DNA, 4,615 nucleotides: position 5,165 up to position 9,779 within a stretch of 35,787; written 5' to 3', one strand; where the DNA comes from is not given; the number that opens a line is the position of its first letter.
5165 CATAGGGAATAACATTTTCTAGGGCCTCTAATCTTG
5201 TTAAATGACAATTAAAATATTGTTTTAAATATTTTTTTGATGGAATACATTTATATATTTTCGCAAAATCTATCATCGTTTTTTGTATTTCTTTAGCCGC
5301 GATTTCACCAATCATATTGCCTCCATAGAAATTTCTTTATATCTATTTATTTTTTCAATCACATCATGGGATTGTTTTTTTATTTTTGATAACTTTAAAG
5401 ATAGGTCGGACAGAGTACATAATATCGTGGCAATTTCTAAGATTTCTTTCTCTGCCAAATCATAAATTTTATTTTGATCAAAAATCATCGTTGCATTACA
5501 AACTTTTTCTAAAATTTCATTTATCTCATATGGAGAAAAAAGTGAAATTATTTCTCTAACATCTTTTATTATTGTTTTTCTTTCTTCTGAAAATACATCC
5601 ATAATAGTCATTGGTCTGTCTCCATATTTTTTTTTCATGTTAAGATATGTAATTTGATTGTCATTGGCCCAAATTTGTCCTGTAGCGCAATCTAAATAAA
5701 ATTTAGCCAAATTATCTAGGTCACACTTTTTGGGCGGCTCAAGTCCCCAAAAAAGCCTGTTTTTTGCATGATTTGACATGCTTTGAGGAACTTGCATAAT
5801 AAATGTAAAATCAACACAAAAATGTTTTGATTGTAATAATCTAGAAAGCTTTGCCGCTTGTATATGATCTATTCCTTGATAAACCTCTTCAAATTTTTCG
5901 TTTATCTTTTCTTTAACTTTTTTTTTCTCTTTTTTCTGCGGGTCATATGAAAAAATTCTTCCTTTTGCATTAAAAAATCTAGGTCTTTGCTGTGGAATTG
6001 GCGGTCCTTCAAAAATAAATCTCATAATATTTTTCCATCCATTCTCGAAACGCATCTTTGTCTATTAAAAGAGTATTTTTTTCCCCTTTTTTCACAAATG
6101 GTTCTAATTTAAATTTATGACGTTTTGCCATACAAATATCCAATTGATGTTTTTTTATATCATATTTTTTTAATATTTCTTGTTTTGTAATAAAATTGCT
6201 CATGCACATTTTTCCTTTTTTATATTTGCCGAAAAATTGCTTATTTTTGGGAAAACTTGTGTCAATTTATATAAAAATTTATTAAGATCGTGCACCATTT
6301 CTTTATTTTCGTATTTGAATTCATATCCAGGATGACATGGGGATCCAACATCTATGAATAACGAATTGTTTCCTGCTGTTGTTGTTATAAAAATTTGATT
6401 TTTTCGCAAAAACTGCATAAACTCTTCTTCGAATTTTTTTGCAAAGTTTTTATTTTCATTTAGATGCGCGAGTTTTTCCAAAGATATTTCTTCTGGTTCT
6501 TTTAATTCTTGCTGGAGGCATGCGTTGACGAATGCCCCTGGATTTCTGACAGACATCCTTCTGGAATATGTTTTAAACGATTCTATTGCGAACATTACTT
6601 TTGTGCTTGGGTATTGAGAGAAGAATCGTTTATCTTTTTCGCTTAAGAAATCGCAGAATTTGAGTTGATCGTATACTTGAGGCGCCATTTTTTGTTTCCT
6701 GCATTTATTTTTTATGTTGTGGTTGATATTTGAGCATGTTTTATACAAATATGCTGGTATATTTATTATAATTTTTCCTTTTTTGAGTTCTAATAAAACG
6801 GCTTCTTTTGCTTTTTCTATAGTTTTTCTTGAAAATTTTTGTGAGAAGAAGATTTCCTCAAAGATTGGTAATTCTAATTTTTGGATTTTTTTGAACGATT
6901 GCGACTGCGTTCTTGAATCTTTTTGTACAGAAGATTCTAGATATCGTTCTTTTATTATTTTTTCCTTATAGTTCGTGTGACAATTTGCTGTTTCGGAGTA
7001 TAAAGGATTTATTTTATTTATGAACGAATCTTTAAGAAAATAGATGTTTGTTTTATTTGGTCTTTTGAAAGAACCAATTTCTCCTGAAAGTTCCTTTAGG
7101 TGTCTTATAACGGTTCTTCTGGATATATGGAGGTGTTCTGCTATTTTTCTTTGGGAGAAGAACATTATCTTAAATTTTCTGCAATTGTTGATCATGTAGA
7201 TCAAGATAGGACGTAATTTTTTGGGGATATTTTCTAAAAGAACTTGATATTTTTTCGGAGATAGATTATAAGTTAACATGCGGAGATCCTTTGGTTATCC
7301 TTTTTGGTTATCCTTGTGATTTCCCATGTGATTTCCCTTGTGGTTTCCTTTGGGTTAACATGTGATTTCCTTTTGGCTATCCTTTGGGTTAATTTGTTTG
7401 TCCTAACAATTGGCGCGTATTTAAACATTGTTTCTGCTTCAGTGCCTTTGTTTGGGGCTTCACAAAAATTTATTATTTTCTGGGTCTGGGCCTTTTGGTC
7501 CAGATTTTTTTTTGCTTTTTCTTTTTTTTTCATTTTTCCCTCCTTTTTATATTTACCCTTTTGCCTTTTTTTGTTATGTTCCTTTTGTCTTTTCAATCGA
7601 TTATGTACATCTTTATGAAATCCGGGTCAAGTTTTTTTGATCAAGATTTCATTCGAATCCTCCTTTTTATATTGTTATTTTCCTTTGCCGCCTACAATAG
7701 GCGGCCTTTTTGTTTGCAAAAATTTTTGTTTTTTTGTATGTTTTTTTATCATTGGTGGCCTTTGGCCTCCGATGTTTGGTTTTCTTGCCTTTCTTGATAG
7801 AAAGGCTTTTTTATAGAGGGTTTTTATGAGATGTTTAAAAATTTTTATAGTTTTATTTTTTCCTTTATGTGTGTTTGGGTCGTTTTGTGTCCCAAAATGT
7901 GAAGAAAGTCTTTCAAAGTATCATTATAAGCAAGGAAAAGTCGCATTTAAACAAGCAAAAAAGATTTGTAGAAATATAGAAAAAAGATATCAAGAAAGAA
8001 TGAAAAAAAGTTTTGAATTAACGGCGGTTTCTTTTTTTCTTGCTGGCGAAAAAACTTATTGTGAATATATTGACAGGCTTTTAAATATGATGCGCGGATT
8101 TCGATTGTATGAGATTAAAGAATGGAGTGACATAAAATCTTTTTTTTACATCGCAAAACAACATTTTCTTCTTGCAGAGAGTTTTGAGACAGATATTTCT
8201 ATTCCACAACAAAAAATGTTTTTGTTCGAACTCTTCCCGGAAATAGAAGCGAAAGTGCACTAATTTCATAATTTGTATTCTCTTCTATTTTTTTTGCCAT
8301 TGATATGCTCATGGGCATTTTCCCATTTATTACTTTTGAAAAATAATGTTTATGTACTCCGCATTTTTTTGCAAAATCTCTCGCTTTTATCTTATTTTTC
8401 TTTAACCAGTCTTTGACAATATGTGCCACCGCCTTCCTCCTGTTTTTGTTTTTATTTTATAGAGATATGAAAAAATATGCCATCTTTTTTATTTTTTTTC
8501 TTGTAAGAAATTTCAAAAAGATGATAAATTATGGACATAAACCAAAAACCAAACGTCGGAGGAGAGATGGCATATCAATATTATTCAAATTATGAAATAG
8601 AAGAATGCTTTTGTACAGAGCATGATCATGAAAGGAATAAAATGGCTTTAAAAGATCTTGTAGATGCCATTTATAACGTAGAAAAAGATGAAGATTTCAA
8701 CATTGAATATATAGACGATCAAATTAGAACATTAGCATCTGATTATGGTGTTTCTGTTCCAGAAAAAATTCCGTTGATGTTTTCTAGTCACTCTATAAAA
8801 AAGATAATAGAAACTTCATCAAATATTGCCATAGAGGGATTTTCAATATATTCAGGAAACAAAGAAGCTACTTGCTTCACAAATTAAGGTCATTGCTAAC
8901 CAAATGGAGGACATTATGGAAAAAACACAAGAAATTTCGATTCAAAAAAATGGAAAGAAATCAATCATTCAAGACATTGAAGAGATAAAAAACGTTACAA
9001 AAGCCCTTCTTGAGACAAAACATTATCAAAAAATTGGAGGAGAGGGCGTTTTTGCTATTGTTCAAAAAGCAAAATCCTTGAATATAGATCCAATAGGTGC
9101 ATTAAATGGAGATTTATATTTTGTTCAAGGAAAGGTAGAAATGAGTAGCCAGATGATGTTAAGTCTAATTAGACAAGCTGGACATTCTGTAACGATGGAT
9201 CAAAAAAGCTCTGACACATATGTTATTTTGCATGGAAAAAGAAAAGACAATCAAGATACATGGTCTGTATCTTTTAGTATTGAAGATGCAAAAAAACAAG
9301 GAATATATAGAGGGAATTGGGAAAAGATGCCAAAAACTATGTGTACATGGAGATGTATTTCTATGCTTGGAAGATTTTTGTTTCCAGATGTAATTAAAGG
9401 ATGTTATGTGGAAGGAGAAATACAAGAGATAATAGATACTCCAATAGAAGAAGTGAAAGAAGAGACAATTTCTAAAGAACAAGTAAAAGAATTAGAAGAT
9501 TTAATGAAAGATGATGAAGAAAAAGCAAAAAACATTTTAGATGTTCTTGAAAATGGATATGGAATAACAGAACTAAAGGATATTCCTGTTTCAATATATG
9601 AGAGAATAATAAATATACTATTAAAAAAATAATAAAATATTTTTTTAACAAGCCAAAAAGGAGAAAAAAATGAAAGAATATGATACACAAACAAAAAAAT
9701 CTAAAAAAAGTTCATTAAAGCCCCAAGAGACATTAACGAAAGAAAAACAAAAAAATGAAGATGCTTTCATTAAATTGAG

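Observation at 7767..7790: Recurrent leader element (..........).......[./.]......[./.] fused to the RBS of at least seven genes on both strands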

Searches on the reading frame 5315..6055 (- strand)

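Call 6: search_protein_families(library=phrogs, proteins=[window:5315-6055:-])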
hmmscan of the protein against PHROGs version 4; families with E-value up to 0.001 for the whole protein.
window:5315-6055:- (247 aa): 3 families
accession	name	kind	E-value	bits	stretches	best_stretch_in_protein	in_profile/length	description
phrog_140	-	DNA, RNA and nucleotide metabolism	2.6e-22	80.6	1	8-159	36-170/219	RusA-like Holliday junction resolvase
phrog_24390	-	unknown function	3.3e-06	28.3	1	109-158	10-59/62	-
phrog_34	-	DNA, RNA and nucleotide metabolism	0.00021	22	1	107-146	138-180/259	RusA-like Holliday junction resolvase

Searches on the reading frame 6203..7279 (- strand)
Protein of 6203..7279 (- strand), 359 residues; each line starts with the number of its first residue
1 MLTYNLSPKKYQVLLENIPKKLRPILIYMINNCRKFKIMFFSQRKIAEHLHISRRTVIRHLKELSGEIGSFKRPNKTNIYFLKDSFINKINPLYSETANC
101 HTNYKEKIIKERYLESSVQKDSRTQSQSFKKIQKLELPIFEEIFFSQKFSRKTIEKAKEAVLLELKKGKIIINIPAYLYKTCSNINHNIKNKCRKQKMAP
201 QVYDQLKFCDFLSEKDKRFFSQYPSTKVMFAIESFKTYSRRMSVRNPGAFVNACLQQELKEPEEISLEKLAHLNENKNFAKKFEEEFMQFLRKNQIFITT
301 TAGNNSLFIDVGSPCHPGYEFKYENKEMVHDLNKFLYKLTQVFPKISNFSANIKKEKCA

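Call 6: search_protein_families(library=phrogs, proteins=[window:6203-7279:-])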
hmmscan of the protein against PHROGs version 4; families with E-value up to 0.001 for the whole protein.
window:6203-7279:- (359 aa): 0 families

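Call 33: find_encoding_contigs(protein=window:6203-7279:-, flank=10000, max_places=10)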
Protein window:6203-7279:- (359 aa): no gene with exactly this product is on record in the collection.

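Call 36: find_related_loci(query=window:6203-7279:-, collection=viral_contigs, flank=10000)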
Query window:6203-7279:- (359 aa) in viral_contigs; peptide patterns used: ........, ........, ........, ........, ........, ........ (x = any residue, [..] = any of these).
7 stretches matched a pattern, but none encodes a relative of the query by tblastn (E <= 1e-3).

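Call 37: find_homologous_proteins(query=window:6203-7279:-)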
Query window:6203-7279:- (359 aa): 1 proteins with E <= 0.001 among 2066 candidates.
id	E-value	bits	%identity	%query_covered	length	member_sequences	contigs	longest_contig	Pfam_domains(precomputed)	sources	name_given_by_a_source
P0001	5.6e-232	787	100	100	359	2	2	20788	PF08279.19,PF13730.13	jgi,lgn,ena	-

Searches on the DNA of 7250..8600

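Call 51: search_rna_families(source=window, start=7250, end=8600, threshold=evalue, max_evalue=10)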
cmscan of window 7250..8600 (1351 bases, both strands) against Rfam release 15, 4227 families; matches with E-value up to 10: 8.
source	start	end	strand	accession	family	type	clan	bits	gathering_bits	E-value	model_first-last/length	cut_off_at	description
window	7687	7737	-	RF02844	RefA9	Gene; antisense;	-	22.6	49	1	1-64/64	no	Enterococcus sRNA A9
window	7993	8040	+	RF03623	mir-1252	Gene; miRNA;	-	22.4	70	0.72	1-65/65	no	mir-1252 microRNA precursor family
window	8474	8582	-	RF01235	snR68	Gene; snRNA; snoRNA; CD-box;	CL00079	20.3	80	1.3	1-137/137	no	Small nucleolar RNA snR68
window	8423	8573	-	RF04205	MIR2606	Gene; miRNA;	-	19.8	139.7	6.6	1-165/165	no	MIR2606 microRNA precursor family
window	8478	8528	+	RF03794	MIR5298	Gene; miRNA;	-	18.5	70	9.3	1-80/80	no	MIR5298 microRNA precursor family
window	7605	7714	+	RF01770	rimP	Cis-reg; leader;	-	18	47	6.1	1-102/102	no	Gammaprotebacteria rimP leader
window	8245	8321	-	RF02183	ST7-OT3_1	Gene; lncRNA;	-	17.3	50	7.3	1-79/79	no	ST7 overlapping transcript 3 conserved region 1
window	7913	7927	-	RF02913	pemK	Cis-reg;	-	15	34.8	9.9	1-61/61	no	pemK RNA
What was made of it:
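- On C4 antisense RNA family (P1/P7 c4, P4 CI, IsrK): No C4-type hit appeared at E up to 10 on 7250-8600 (call 51).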

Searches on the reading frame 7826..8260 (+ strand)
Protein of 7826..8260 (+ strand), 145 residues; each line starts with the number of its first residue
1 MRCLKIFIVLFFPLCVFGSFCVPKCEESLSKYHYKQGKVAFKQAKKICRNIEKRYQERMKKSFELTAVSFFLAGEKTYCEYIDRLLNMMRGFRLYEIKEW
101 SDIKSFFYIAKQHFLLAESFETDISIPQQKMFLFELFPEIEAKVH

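Call 6: search_protein_families(library=phrogs, proteins=[window:7826-8260:+])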
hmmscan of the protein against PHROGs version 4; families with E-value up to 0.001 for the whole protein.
window:7826-8260:+ (145 aa): 0 families

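Call 34: find_encoding_contigs(protein=window:7826-8260:+, flank=10000, max_places=10)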
Protein window:7826-8260:+ (145 aa): 4 contigs read that carry it; 2 places shown.
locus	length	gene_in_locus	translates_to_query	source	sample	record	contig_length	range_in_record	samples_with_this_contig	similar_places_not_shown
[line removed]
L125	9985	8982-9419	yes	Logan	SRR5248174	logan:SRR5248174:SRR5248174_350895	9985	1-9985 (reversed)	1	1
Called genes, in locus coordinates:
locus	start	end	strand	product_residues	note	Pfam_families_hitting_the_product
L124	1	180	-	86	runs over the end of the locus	-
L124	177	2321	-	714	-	PF16510:P22_portal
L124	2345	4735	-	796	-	PF14890:Intein_splicing (weak)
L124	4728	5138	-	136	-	-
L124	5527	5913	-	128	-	-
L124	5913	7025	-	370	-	PF00589:Phage_integrase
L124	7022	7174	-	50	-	-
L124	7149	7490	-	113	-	-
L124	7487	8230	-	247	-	PF05866:RusA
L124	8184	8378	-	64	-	-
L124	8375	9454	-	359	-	PF13730:HTH_36 (faint), PF08279:HTH_11 (faint)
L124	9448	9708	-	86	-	-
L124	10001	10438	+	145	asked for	-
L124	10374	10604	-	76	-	PF01381:HTH_3 (weak)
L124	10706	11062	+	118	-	-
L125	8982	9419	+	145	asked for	-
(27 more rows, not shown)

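Call 50: search_protein_families(library=pfam, max_evalue=0.01, proteins=[window:7826-8260:+])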
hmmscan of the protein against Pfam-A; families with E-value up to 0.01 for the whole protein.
window:7826-8260:+ (145 aa): 0 families

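Call 86: find_homologous_proteins(query=window:7826-8260:+, max_evalue=0.001)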
Query window:7826-8260:+ (145 aa): 1 proteins with E <= 0.001 among 9 candidates.
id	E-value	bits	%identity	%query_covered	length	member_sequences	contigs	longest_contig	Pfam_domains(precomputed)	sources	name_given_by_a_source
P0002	1.6e-90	319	100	100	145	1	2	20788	-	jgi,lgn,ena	-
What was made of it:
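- Tried and rejected: The proteins flanking the control region (Rep-like 359 aa and the 145-aa protein) are orphans (calls 36, 37, 86).
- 7826..8263 (+): 145-aa ORF with a signal-peptide-like N-terminus (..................). It begins 13 nt after the terminator's T-tract, so its promoter most simply lies upstream of the antisense segment. It is an orphan among 5.8 billion proteins (call 86).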

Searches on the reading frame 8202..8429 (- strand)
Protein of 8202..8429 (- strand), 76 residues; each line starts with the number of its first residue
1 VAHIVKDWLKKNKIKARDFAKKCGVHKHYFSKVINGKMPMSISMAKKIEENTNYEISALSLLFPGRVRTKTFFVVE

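Call 8: search_protein_families(library=phrogs, proteins=[window:8202-8429:-])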
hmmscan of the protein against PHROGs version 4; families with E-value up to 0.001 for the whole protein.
window:8202-8429:- (76 aa): 11 families
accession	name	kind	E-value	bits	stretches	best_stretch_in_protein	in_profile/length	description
phrog_1468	-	transcription regulation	8.1e-07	29.6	1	5-37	12-44/67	transcriptional repressor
phrog_35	-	transcription regulation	5.1e-06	27.7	1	5-58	78-130/181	transcriptional repressor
phrog_8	-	transcription regulation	6.7e-06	26.8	1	4-50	80-126/346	transcriptional regulator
phrog_1373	-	transcription regulation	7.1e-06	27.1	1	5-56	68-119/166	transcriptional regulator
phrog_3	-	transcription regulation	1.1e-05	26.5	1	2-65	90-148/430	transcriptional repressor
phrog_1728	-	transcription regulation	2.2e-05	24.6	1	4-46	8-49/380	transcriptional regulator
phrog_925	-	DNA, RNA and nucleotide metabolism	4.7e-05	24.1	1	5-38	9-42/67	HTH DNA binding protein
phrog_2328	-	transcription regulation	5.3e-05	24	1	9-56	24-71/128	transcriptional repressor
phrog_5736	-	transcription regulation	0.00011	23.3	1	10-51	16-57/133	transcriptional regulator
phrog_1337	-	DNA, RNA and nucleotide metabolism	0.00033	21.1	1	5-40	19-54/316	DNA binding protein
phrog_2439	-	transcription regulation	0.00035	20.6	1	6-60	13-67/367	transcriptional regulator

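Call 32: find_encoding_contigs(protein=window:8202-8429:-, flank=10000, max_places=10)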
Protein window:8202-8429:- (76 aa): 2 contigs read that carry it; 2 places shown.
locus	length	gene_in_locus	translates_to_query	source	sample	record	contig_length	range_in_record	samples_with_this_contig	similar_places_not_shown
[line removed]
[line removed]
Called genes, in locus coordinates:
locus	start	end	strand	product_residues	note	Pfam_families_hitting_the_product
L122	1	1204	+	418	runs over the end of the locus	?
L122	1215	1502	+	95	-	-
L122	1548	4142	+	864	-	-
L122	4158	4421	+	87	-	-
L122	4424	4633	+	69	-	-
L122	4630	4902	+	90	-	-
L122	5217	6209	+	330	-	PF00589:Phage_integrase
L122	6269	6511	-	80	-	-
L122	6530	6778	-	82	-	-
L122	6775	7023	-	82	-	-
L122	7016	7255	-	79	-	-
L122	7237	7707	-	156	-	-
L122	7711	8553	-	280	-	PF09588:YqaJ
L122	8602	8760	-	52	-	-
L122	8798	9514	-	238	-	PF03837:RecT (faint)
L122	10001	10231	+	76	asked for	PF01381:HTH_3 (weak)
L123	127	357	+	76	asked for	PF01381:HTH_3 (weak)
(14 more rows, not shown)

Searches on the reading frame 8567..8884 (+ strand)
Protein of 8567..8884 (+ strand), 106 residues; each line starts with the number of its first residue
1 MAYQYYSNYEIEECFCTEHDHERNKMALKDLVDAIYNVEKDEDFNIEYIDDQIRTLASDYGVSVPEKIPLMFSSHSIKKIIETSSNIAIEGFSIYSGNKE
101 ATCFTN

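Call 8: search_protein_families(library=phrogs, proteins=[window:8567-8884:+])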
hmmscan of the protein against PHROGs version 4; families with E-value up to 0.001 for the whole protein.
window:8567-8884:+ (106 aa): 0 families

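Call 21: find_encoding_contigs(protein=window:8567-8884:+, flank=10000, max_places=10)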
Protein window:8567-8884:+ (106 aa): no gene with exactly this product is on record in the collection.

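Call 50: search_protein_families(library=pfam, max_evalue=0.01, proteins=[window:8567-8884:+])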
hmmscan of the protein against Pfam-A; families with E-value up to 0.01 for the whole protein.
window:8567-8884:+ (106 aa): 0 families

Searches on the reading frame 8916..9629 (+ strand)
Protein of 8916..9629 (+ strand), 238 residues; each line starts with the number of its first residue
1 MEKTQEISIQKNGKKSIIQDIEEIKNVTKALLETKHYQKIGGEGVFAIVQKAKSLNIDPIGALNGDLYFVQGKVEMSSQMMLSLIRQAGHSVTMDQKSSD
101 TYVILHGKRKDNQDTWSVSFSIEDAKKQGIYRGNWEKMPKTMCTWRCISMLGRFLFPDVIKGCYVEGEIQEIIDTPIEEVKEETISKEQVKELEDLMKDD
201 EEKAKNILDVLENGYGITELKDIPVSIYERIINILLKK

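Call 8: search_protein_families(library=phrogs, proteins=[window:8916-9629:+])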
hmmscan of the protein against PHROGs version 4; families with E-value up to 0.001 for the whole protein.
window:8916-9629:+ (238 aa): 5 families
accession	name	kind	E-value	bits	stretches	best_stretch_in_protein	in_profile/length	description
phrog_561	-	DNA, RNA and nucleotide metabolism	4.1e-20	73.6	1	45-205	329-508/633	RecT-like ssDNA annealing protein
phrog_4171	-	DNA, RNA and nucleotide metabolism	2e-10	41.8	1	54-203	76-244/392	RecT-like ssDNA annealing protein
phrog_10056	-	DNA, RNA and nucleotide metabolism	2.4e-08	34.8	1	108-209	127-224/302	RecT-like ssDNA annealing protein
phrog_252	-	DNA, RNA and nucleotide metabolism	2.3e-06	28.3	1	109-203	119-214/263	Bet-like ssDNA annealing protein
phrog_2760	-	DNA, RNA and nucleotide metabolism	8.3e-05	23.1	1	109-208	125-229/257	RecT-like ssDNA annealing protein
